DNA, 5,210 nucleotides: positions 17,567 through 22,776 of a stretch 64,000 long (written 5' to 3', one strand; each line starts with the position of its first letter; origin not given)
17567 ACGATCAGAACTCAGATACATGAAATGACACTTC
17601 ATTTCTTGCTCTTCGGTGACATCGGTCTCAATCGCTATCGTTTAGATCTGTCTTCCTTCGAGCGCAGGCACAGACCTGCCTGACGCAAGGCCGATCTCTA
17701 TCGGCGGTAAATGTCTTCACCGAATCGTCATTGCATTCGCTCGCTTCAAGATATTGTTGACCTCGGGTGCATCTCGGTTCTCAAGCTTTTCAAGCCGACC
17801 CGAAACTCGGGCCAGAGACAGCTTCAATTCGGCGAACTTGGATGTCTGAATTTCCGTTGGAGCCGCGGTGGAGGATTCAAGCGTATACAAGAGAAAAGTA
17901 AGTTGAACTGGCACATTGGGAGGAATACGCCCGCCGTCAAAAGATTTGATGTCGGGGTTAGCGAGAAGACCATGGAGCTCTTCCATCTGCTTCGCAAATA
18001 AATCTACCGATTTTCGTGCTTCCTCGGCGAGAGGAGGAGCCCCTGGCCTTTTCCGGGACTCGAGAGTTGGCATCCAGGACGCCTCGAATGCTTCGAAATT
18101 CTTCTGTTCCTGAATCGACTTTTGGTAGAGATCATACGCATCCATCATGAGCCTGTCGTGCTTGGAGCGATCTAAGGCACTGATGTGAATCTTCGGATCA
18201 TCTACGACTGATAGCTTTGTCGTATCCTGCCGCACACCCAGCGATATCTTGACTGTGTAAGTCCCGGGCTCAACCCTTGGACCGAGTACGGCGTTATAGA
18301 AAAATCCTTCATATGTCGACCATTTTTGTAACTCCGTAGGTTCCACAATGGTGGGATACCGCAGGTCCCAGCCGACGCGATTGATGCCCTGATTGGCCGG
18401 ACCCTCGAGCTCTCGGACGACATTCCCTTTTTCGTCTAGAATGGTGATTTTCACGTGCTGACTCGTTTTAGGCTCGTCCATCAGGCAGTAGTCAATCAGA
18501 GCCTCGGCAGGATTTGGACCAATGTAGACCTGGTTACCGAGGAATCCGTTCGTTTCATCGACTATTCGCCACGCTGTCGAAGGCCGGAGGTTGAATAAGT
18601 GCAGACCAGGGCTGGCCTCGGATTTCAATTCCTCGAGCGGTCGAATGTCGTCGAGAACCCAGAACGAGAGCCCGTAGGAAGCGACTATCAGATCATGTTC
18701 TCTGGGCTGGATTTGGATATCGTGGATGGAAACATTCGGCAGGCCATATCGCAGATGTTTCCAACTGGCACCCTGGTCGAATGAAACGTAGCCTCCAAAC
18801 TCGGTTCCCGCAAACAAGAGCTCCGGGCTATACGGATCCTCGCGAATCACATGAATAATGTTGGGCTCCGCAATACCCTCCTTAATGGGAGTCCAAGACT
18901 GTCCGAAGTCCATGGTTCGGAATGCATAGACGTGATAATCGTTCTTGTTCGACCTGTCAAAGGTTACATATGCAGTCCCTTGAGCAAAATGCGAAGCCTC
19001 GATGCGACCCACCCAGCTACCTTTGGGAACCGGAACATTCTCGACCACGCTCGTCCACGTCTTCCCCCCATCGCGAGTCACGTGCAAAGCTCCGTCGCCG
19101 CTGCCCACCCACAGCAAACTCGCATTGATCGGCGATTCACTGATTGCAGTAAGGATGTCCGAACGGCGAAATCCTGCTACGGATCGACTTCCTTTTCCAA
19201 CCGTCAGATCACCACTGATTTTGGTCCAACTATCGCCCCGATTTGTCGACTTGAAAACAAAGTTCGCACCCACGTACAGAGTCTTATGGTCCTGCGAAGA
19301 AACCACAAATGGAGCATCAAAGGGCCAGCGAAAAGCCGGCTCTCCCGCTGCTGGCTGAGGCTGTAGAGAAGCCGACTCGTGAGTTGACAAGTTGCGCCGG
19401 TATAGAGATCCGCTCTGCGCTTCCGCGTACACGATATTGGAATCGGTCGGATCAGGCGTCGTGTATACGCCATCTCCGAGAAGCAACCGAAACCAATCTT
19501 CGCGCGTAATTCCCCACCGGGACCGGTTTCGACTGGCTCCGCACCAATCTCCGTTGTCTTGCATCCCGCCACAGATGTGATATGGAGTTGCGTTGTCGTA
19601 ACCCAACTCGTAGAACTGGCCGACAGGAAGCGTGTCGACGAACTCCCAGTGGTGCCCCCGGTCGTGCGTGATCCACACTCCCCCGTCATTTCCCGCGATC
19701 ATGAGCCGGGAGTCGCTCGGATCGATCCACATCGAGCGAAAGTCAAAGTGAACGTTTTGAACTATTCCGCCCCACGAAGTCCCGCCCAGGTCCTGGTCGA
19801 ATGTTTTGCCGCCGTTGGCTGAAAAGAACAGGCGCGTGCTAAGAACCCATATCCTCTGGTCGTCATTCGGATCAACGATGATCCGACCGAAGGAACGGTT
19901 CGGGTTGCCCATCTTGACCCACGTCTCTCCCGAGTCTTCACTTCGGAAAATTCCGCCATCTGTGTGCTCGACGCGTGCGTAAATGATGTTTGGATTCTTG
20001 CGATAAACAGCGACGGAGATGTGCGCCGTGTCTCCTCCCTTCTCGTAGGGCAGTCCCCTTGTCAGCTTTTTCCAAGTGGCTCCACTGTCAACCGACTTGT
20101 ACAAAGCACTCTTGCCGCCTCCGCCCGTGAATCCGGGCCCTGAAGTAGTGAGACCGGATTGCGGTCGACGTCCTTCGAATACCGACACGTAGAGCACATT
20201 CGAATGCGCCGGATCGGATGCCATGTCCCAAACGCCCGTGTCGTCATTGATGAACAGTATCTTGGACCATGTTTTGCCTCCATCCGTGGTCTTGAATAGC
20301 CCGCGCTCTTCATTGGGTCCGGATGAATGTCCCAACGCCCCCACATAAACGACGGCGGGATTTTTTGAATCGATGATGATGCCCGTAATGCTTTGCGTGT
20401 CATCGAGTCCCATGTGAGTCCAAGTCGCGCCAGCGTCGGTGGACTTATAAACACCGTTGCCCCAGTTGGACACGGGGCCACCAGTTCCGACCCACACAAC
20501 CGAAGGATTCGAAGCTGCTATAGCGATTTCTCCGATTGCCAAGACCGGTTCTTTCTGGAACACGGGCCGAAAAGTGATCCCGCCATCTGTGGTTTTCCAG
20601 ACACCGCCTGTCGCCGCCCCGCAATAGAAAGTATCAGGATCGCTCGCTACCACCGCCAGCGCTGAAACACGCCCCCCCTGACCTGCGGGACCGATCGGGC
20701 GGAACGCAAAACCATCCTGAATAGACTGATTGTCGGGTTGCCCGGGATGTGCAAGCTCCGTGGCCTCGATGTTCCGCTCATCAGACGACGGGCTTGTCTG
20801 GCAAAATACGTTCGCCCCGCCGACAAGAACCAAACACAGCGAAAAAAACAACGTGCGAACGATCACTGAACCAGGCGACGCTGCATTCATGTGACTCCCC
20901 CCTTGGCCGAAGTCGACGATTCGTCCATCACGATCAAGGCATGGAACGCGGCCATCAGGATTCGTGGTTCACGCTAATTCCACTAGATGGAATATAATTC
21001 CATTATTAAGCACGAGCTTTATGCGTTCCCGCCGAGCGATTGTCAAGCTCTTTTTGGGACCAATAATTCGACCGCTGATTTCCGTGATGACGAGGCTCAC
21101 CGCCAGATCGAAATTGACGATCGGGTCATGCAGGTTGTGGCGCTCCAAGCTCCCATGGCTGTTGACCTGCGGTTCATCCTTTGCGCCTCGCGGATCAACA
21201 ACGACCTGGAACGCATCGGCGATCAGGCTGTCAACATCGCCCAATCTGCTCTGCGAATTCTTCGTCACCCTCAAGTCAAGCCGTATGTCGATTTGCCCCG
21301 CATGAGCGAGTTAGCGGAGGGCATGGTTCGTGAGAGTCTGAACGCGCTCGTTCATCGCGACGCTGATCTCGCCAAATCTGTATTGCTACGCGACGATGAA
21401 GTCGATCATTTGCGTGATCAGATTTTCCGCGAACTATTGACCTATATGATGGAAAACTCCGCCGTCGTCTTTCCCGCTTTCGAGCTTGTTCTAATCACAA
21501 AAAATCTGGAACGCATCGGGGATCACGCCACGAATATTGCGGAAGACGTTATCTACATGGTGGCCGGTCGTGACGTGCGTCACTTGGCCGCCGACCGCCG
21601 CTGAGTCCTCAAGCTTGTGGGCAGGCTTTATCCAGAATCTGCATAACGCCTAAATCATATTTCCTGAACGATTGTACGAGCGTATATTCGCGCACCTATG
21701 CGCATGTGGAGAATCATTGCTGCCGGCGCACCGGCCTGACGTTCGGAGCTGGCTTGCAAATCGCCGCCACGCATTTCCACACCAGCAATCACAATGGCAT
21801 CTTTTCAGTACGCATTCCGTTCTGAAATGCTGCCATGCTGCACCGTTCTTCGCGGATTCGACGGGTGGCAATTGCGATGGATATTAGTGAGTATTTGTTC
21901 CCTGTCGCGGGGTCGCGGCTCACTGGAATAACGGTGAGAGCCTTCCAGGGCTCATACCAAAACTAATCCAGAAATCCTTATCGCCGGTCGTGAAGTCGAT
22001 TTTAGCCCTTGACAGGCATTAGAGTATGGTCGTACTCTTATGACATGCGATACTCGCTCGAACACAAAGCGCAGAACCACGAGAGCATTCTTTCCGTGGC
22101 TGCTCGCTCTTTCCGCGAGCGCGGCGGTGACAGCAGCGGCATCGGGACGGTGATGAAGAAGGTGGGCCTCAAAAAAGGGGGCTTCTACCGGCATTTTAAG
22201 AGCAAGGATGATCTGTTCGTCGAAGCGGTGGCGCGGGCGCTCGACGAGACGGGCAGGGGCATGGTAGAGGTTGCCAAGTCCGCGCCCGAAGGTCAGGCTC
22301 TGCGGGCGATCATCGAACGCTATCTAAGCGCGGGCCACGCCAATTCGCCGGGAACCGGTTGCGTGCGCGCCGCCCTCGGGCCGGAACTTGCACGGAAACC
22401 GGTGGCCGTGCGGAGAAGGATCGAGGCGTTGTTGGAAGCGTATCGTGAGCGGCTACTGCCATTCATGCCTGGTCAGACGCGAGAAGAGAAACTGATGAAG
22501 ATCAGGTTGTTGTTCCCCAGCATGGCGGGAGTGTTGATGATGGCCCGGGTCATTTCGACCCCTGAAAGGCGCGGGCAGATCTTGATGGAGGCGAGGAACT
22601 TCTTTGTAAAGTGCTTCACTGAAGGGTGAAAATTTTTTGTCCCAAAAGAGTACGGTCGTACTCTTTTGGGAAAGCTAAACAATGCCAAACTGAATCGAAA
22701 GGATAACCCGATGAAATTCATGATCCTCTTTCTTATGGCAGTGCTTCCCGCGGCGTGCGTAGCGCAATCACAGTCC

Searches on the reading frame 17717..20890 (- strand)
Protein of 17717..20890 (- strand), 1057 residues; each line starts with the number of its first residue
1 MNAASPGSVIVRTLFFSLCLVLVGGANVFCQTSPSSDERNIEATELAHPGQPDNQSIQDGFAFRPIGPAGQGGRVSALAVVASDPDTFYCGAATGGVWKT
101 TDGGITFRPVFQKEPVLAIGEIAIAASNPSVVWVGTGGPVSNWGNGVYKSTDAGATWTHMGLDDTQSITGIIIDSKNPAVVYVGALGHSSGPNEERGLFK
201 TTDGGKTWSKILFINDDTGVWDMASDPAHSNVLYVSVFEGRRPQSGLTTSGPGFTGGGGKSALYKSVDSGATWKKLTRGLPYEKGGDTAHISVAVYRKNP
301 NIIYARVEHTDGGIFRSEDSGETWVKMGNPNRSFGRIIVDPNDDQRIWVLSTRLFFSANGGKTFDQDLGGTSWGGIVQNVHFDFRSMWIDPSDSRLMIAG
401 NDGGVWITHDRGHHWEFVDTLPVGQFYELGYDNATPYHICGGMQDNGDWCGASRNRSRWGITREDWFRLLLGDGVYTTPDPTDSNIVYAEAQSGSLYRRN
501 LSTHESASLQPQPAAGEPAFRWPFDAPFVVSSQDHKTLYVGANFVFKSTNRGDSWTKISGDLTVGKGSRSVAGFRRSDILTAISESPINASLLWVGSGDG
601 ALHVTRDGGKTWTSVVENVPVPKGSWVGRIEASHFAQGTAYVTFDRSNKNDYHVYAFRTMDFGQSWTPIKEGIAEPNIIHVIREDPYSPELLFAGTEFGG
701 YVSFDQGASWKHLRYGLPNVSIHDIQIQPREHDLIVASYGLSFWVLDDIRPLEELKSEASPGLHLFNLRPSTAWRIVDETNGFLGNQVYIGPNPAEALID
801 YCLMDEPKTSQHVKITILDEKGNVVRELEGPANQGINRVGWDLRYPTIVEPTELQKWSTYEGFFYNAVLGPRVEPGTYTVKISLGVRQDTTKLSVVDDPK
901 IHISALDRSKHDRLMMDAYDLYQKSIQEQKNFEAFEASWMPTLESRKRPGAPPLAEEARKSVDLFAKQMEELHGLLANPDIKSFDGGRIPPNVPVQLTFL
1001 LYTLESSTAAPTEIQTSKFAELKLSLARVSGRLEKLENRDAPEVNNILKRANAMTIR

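Call 25: search_protein_families(library=pfam, proteins=[window:17717-20890:-], max_evalue=0.0001)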
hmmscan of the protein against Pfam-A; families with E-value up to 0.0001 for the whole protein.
window:17717-20890:- (1057 aa): 3 families
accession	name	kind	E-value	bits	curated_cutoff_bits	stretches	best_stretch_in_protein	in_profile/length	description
PF15902.12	Sortilin-Vps10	-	2.2e-27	96.4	33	1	97-212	3-113/446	Sortilin, neurotensin receptor 3,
PF02012.26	BNR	-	1.3e-11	43.1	27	0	200-210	2-12/12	BNR/Asp-box repeat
PF13088.12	BNR_2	-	4.9e-07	29.8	31.4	0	599-670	136-202/277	BNR repeat-like domain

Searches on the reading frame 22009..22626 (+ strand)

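Call 26: search_protein_families(library=pfam, proteins=[window:22009-22626:+], max_evalue=0.0001)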
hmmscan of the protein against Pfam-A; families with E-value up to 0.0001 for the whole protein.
window:22009-22626:+ (206 aa): 1 family
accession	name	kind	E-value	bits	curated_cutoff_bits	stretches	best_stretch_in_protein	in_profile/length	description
PF00440.29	TetR_N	-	1.3e-11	44.5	24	1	27-72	1-46/47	Bacterial regulatory proteins, tetR family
